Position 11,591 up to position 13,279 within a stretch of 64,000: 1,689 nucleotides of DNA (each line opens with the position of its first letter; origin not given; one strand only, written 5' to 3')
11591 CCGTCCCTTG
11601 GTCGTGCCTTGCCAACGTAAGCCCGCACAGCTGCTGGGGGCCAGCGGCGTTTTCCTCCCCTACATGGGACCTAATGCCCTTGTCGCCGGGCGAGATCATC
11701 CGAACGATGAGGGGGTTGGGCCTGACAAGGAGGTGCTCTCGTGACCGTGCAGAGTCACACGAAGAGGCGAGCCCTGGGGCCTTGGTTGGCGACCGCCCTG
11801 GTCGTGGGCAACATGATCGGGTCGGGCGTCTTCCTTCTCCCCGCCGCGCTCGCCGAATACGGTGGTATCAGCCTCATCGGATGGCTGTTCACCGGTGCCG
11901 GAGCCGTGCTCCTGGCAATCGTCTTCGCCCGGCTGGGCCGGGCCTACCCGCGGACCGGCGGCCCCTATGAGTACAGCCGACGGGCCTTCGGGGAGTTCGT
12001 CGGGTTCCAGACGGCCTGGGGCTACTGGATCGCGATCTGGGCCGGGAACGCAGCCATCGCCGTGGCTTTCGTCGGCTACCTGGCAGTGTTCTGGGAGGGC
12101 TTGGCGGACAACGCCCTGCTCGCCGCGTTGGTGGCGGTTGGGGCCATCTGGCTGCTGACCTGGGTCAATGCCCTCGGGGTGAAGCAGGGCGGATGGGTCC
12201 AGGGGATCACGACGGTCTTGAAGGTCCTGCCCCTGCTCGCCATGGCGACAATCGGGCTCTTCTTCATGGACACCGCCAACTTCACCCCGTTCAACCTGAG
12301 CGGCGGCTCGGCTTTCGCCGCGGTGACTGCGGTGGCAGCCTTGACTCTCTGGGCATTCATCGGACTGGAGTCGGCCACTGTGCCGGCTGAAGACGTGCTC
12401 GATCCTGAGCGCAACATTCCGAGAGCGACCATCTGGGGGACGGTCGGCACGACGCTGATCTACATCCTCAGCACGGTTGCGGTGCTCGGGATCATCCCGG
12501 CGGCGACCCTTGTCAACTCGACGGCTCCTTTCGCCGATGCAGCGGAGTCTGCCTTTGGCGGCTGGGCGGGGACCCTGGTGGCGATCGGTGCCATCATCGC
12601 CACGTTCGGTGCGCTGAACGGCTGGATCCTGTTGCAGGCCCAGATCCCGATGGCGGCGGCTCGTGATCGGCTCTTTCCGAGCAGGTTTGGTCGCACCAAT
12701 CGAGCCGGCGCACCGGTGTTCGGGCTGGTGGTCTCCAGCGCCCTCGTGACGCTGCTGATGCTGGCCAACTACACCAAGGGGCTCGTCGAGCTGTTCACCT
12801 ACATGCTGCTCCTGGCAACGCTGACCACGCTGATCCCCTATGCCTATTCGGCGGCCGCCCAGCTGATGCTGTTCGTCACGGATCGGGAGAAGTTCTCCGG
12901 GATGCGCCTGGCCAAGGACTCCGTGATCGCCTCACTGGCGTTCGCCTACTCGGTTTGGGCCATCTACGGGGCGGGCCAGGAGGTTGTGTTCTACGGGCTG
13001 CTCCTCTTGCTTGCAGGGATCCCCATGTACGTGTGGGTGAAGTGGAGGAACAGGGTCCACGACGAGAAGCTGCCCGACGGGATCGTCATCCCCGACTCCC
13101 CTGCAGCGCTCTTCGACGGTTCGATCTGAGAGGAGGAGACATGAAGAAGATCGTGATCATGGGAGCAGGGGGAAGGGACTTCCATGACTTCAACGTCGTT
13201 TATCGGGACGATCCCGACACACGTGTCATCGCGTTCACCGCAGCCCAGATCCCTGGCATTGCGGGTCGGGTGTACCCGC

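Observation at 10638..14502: Deiminase-free arginine catabolic module: antiporter + ArcE-like enzyme + OTC-like, under a DosR-like box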

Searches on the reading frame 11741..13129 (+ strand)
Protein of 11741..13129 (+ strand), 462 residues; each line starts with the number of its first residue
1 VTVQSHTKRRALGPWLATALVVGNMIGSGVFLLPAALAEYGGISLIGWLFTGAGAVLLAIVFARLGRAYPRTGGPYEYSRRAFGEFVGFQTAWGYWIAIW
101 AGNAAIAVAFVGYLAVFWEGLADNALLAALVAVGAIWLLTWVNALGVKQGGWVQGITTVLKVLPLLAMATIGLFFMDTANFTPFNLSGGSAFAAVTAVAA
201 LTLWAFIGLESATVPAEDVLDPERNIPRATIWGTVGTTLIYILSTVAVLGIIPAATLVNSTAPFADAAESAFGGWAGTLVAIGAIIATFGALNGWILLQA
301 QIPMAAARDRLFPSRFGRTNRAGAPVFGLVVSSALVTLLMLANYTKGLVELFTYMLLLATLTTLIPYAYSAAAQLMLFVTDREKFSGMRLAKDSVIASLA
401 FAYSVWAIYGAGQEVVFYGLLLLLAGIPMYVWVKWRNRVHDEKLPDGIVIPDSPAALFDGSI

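Call 3: search_protein_families(library=pfam, proteins=[window:11741-13129:+])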
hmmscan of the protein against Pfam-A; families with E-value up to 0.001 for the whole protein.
window:11741-13129:+ (462 aa): 2 families
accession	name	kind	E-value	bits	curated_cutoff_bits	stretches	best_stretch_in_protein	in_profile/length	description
PF13520.12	AA_permease_2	-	3.2e-57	194.8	27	1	12-408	1-401/427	Amino acid permease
PF00324.27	AA_permease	-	2.7e-42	145.5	24.6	1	21-406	6-408/470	Amino acid permease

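Call 4: search_protein_families(library=ncbifam, proteins=[window:11741-13129:+])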
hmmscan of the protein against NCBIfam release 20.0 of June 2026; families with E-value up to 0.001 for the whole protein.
window:11741-13129:+ (462 aa): 29 families (the best 25 are shown)
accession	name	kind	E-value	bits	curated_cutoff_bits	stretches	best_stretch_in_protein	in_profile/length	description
NF007929.0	PRK10644.1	equivalog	1.5e-112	376.6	574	1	11-438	9-432/445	arginine/agmatine antiporter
TIGR00905.1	2A0302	subfamily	4.6e-108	362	409.05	1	8-437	5-439/473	basic amino acid/polyamine antiporter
NF007938.0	PRK10655.1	equivalog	1.8e-85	287.8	409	1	8-440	4-434/438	putrescine-ornithine antiporter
TIGR04298.1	his_histam_anti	equivalog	5.9e-84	282.8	750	1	18-433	8-427/429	histidine-histamine antiporter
TIGR04299.1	antiport_PotE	equivalog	1.3e-71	242.1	560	1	18-435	12-427/430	putrescine-ornithine antiporter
TIGR03810.1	arg_ornith_anti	equivalog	3e-71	240.5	591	1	18-436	9-433/468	arginine-ornithine antiporter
NF007754.0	PRK10435.1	equivalog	5.4e-71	239.9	585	1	12-420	7-413/443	cadaverine/lysine antiporter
TIGR00909.1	2A0306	subfamily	1.3e-64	218.8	556.8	1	9-431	2-427/429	amino acid transporter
NF040512.1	histam_anti_2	exception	2e-43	148.8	725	1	18-436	11-448/477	histidine-histamine antiporter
TIGR00911.1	2A0308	subfamily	7.2e-39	133.6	701.8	1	12-431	48-471/505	L-type amino acid transporter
NF053761.1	BrChAATpBcaP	equivalog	1.1e-33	117.1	690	1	5-432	17-450/460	branched-chain amino acid transporter BcaP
NF008245.0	PRK11021.1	equivalog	1.1e-30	107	284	1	9-348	5-341/419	L-methionine/branched-chain amino acid transporter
NF008466.1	PRK11357.1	equivalog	5.8e-30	104.6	800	1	5-438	3-440/446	fructoselysine/psicoselysine transporter FrlA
TIGR00906.1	2A0303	subfamily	5.3e-28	97.8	681.7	1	7-359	28-415/602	cationic amino acid transport permease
TIGR00908.1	2A0305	equivalog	2.8e-21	75.9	381.75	1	9-380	6-373/442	ethanolamine permease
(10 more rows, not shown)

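Call 38: search_solved_structures(query=window:11741-13129:+, max_evalue=1e-10, show_alignments=1)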
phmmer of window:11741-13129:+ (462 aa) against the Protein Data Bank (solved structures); distinct sequences matched with E-value up to 1e-10: 33.
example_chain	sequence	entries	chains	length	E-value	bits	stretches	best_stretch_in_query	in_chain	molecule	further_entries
5j4i_A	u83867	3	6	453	4e-87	296.3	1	15-445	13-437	Arginine/agmatine antiporter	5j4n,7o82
3ncy_A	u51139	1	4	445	5.8e-87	295.8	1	15-445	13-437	AdiC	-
3lrb_A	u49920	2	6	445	7.1e-87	295.5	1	15-445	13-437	Arginine/agmatine antiporter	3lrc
3ob6_A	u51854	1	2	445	1.4e-85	291.2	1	15-445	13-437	AdiC arginine:agmatine antiporter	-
3l1l_A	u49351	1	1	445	5.7e-85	289.2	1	15-445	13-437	Arginine/agmatine antiporter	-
6f2g_A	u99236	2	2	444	8.2e-37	130.4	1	17-435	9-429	Putative amino acid/polyamine transport protein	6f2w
9h76_A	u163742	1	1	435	1.4e-36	129.6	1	17-435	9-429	Putative amino acid/polyamine transport protein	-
9ky5_A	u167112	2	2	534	1.2e-31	113.5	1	17-353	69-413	Y+L amino acid transporter 2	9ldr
9i1z_B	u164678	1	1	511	3.2e-30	108.7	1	18-332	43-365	Y+L amino acid transporter 1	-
8xxi_A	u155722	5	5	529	3.3e-30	108.7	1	18-332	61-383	Y+L amino acid transporter 1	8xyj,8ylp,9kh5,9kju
7b00_A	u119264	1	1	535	1e-28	103.7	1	10-438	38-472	Large neutral amino acids transporter small subunit 2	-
8a6l_B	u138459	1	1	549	1.1e-28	103.6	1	10-438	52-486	Large neutral amino acids transporter small subunit 2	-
7cmh_B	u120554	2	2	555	1.2e-28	103.6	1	10-438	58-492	Large neutral amino acids transporter small subunit 2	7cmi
8qey_A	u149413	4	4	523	1.3e-27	100.1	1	9-438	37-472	Asc-type amino acid transporter 1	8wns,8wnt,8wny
7nf6_B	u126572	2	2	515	3.1e-27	98.9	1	9-358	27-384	B(0,+)-type amino acid transporter 1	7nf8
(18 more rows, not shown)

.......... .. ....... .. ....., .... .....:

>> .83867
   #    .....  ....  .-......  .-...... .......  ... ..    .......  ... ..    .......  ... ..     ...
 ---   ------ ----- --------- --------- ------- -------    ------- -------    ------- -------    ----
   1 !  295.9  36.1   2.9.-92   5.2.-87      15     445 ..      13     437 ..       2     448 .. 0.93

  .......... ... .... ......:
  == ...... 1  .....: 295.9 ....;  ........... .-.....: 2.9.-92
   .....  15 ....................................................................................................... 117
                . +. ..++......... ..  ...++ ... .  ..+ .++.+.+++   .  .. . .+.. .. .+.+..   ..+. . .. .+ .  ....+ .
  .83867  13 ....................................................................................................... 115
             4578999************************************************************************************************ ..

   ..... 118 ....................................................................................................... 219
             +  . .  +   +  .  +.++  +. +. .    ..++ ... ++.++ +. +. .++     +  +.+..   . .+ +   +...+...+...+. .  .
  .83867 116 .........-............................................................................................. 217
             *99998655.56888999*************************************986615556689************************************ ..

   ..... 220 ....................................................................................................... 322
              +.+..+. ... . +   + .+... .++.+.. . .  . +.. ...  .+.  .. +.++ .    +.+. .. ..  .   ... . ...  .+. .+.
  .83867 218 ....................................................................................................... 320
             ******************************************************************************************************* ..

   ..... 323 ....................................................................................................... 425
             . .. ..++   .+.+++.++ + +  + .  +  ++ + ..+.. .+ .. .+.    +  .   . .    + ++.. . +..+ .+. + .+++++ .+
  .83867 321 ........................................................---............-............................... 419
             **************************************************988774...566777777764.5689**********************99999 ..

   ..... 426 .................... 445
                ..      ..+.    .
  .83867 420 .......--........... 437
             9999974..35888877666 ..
